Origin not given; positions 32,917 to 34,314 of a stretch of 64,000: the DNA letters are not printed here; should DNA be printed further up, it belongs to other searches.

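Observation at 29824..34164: Nucleotidyltransferase paralogs (one fused to a class-V aminotransferase) beside a CDP-alcohol phosphatidyltransferase and an ATP-grasp enzyme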

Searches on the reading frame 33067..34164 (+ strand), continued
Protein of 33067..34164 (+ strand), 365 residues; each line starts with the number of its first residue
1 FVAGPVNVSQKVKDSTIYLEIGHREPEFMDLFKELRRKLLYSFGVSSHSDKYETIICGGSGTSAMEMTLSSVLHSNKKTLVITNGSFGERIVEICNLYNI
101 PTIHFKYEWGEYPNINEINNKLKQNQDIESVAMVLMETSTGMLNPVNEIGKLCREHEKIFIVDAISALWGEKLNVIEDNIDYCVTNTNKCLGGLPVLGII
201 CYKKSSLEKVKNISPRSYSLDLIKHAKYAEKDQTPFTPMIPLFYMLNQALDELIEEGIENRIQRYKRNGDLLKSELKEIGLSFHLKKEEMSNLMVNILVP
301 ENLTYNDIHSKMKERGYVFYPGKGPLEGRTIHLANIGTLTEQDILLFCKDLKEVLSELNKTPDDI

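Call 75: search_protein_families(library=ncbifam, proteins=[L071:8471-9967:+, L041:11160-12128:-, L091:5338-6954:-, L058:781-1641:-], max_evalue=0.00001)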
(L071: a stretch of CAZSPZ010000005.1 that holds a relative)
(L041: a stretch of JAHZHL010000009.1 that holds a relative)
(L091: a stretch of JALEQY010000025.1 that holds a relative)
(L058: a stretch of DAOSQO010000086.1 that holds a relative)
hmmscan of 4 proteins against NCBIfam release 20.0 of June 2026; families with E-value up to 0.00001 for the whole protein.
L071:8471-9967:+ (499 aa): 12 families
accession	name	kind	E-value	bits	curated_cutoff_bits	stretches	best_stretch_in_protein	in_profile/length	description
NF000756.0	PRK00047.1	subfamily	1.5e-213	709.6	498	1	3-498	3-499/502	glycerol kinase GlpK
TIGR01311.1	glycerol_kin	equivalog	1.2e-197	657.2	590.35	1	6-496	2-496/496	glycerol kinase GlpK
TIGR01312.1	XylB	equivalog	6e-70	236.1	380.25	1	8-484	1-473/481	xylulokinase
TIGR01314.1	gntK_FGGY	equivalog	1e-41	143.1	648.55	1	6-474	1-473/505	gluconokinase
NF011601.0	PRK15027.1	equivalog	1.7e-28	99.3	912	1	7-473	2-458/484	xylulokinase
TIGR01315.1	5C_CHO_kinase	subfamily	3e-28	98.8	408.7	2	314-464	356-505/541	FGGY family pentulose kinase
NF008187.0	PRK10939.1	equivalog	1.9e-26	92.8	528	2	372-490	380-500/521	autoinducer-2 kinase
TIGR02628.1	fuculo_kin_coli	equivalog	2.3e-25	89.5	470.9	1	10-467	6-458/465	L-fuculokinase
NF003154.0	PRK04123.1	equivalog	2.1e-22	79.6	428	1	348-482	389-525/554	ribulokinase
TIGR01234.1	L-ribulokinase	equivalog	4.5e-19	68.6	583.25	1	329-461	363-495/536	ribulokinase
TIGR02627.1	rhamnulo_kin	equivalog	9.2e-14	50.8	527.95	1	48-229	39-216/454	rhamnulokinase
NF007925.0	PRK10640.1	equivalog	3.1e-11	42.4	639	1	48-218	45-211/489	rhamnulokinase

L041:11160-12128:- (323 aa): 8 families
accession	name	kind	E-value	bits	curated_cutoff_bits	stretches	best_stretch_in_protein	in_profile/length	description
TIGR01856.1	hisJ_fam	subfamily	3.2e-44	151.5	90.2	1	65-297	2-249/252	histidinol-phosphatase HisJ family protein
NF004086.0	PRK05588.1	equivalog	2.1e-40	139.3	321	1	63-321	1-254/255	histidinol phosphate phosphatase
NF005596.0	PRK07328.1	subfamily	1.8e-31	109.5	202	1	63-322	3-267/269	histidinol-phosphatase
NF005597.0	PRK07329.1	equivalog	7.2e-29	101.1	303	1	63-317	3-252/257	hypothetical protein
NF005996.1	PRK08123.1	equivalog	1.2e-16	60.8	133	1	65-296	2-259/262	histidinol-phosphatase HisJ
NF006702.0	PRK09248.1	domain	2.7e-11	43.4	264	1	64-170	5-103/246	PHP domain-containing protein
NF006251.0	PRK08392.1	equivalog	2.2e-08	33.9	212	1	63-290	1-189/216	hypothetical protein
NF005235.0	PRK06740.1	equivalog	2.8e-06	27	442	0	116-322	121-330/335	histidinol phosphate phosphatase domain-containing protein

L091:5338-6954:- (539 aa): 14 families
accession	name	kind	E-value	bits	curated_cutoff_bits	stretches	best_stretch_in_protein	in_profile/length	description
TIGR00909.1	2A0306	subfamily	9.1e-48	163.2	556.8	1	30-480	1-429/429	amino acid transporter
NF053761.1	BrChAATpBcaP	equivalog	6.9e-39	134.2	690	1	21-484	11-455/460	branched-chain amino acid transporter BcaP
TIGR00908.1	2A0305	equivalog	1.7e-28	99.7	381.75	1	177-484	125-433/442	ethanolamine permease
NF008466.1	PRK11357.1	equivalog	9.6e-24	84.1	800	1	26-457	2-406/446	fructoselysine/psicoselysine transporter FrlA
TIGR00906.1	2A0303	subfamily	2.8e-20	72.3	681.7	1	23-424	22-427/602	cationic amino acid transport permease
TIGR00911.1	2A0308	subfamily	9.9e-17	60.6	701.8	1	23-485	37-480/505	L-type amino acid transporter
NF008245.0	PRK11021.1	equivalog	6.3e-16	58.4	284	1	177-403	126-344/419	L-methionine/branched-chain amino acid transporter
TIGR01773.1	GABAperm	equivalog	8.4e-14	51.2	678.1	2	210-390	170-346/452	GABA permease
NF008272.0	PRK11049.1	equivalog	7.1e-13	48.3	732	1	232-482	204-462/470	D-serine/D-alanine/glycine transporter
NF007876.0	PRK10580.1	equivalog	1e-10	41.1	736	1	224-483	182-449/457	proline-specific permease ProY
TIGR03813.2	Gln_GABA_anti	equivalog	6.3e-09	35.3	650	1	240-447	193-407/479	glutamine/gamma-aminobutyrate antiporter GadC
NF047867.1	AA_transp_ThrP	exception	7.6e-09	35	850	1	26-137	4-115/461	bifunctional threonine/serine APC transporter ThrP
NF007566.0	PRK10197.1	equivalog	3.7e-08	32.5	871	0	212-386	172-342/466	GABA permease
NF008016.0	PRK10746.1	equivalog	6.6e-08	32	799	1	27-137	5-115/461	amino acid permease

L058:781-1641:- (287 aa): 10 families
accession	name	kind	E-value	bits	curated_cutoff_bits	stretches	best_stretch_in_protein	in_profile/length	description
NF007753.1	PRK10434.1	equivalog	4.5e-53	180.4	350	1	28-278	1-252/253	glucitol operon DNA-binding transcriptional repressor SrlR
NF040755.1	AgaR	equivalog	1.4e-51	175.1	260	1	30-279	4-256/256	transcriptional repressor AgaR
NF041397.1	TranRegGlpR_Halo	equivalog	7.5e-51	173.2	300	1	28-277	1-250/253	HTH-type transcriptional regulator GlpR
NF007316.0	PRK09802.1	equivalog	4.2e-43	147.5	351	1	26-280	11-268/269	DeoR family transcriptional regulator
NF040890.1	trans_reg_YgbI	equivalog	1.3e-40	139.5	400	1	28-279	1-252/253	DNA-binding transcriptional repressor YgbI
NF010034.0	PRK13509.1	equivalog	3.2e-33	115.2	244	1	30-278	3-250/251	HTH-type transcriptional regulator UlaR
NF008154.0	PRK10906.1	equivalog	8.1e-31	107.2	331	1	31-276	4-249/252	DeoR/GlpR family transcriptional regulator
NF040887.2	trans_reg_YciT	exception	1.1e-26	93.9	450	1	32-276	3-243/246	DNA-binding transcriptional regulator YciT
NF007961.0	PRK10681.1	equivalog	1.9e-26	93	244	1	31-277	6-251/252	DNA-binding transcriptional repressor DeoR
NF007720.0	PRK10411.1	equivalog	2.7e-24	85.8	259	1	31-261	3-235/243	L-fucose operon activator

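Call 85: search_protein_families(library=pfam, proteins=[L061:2914-5553:+, L061:5634-6908:+, L061:7567-8049:+, L061:8518-9237:+, L061:9239-11098:+, L061:11058-11834:+, L061:11812-12426:+, L061:12563-14272:+, L061:14451-16163:+, L061:16214-17191:-], max_evalue=0.001)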
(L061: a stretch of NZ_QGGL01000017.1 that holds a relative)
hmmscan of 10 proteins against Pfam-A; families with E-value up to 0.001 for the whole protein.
L061:2914-5553:+ (879 aa): 0 families

L061:5634-6908:+ (424 aa): 1 family
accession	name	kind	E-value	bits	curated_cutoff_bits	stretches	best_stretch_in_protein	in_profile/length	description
PF07833.16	Cu_amine_oxidN1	-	7.4e-10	39.2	24.2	1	71-101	78-108/108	Copper amine oxidase N-terminal domain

L061:7567-8049:+ (160 aa): 3 families
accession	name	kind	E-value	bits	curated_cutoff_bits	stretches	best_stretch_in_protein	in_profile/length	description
PF01590.32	GAF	-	1.1e-12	49.1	22.4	1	51-155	20-128/133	GAF domain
PF13185.12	GAF_2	-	3.1e-12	47.3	28.6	1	50-155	18-130/136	GAF domain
PF13492.12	GAF_3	-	0.00036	21.4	27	1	84-152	56-119/129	GAF domain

L061:8518-9237:+ (239 aa): 1 family
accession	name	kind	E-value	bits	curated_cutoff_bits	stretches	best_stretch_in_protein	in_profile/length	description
PF01066.26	CDP-OH_P_transf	-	3.3e-12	47.5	22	1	45-140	3-89/152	CDP-alcohol phosphatidyltransferase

L061:9239-11098:+ (619 aa): 3 families
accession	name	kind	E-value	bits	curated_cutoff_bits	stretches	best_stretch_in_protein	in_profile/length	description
PF00266.25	Aminotran_5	-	1.5e-25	90.4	21.5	1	266-542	28-313/371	Aminotransferase class-V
PF00483.29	NTP_transferase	-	1.3e-13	51.6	21.2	1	5-120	1-118/245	Nucleotidyl transferase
PF12804.13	NTP_transf_3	-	4.3e-13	50.2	27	1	6-117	1-101/160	MobA-like NTP transferase domain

L061:11058-11834:+ (258 aa): 3 families
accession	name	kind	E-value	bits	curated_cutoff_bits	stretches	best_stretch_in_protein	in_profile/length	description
PF12804.13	NTP_transf_3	-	1.5e-11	45.2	27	1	22-144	2-112/160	MobA-like NTP transferase domain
PF00483.29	NTP_transferase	-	3e-10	40.5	21.2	1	22-146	3-128/245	Nucleotidyl transferase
PF20202.4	DUF6564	-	8.3e-10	39.1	25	1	49-169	15-138/230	Domain of unknown function (DUF6564)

L061:11812-12426:+ (204 aa): 3 families
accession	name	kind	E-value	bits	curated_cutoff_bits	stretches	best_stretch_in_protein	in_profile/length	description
PF02834.22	LigT_PEase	-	1.8e-17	63.7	23.3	1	35-109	8-87/87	LigT like Phosphoesterase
PF13563.12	2_5_RNA_ligase2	-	6.3e-15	56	27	1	53-183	19-147/152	2'-5' RNA ligase superfamily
PF10469.15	AKAP7_NLS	-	3.4e-06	27.5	24.4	1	23-154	3-150/208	AKAP7 2'5' RNA ligase-like domain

L061:12563-14272:+ (569 aa): 5 families
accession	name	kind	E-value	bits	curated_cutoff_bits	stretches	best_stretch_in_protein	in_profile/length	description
PF00015.26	MCPsignal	-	2.8e-48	164.5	34.6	1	337-521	1-171/172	Methyl-accepting chemotaxis protein (MCP) signalling domain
PF05227.19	CHASE3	-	2.3e-21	76.6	28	1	49-173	8-133/138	CHASE3 domain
PF00672.30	HAMP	-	9.2e-19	68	25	1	208-260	2-52/53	HAMP domain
PF10046.14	BLOC1_2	-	4.3e-05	24.2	33.4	0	425-515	5-95/96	Biogenesis of lysosome-related organelles complex-1 subunit 2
PF02163.28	Peptidase_M50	-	0.00078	19.3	27.2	0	170-375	61-147/221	Peptidase family M50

L061:14451-16163:+ (570 aa): 3 families
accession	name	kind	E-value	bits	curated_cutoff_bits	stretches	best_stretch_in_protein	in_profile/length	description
PF00015.26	MCPsignal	-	2.9e-47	161.1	34.6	1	338-522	1-171/172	Methyl-accepting chemotaxis protein (MCP) signalling domain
PF00672.30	HAMP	-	4.2e-13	49.8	25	1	209-262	2-53/53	HAMP domain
PF05227.19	CHASE3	-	2.6e-09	37.5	28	1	47-151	5-108/138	CHASE3 domain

L061:16214-17191:- (325 aa): 3 families
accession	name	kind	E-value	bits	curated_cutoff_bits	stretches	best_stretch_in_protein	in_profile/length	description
PF00753.33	Lactamase_B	-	9e-32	111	22.7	1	33-239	4-196/196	Metallo-beta-lactamase superfamily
PF19583.5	ODP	-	4.2e-08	33.7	27.2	1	35-190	3-137/194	ODP family beta lactamase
PF12706.13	Lactamase_B_2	-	2.9e-07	30.7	27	1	67-193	24-147/200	Beta-lactamase superfamily domain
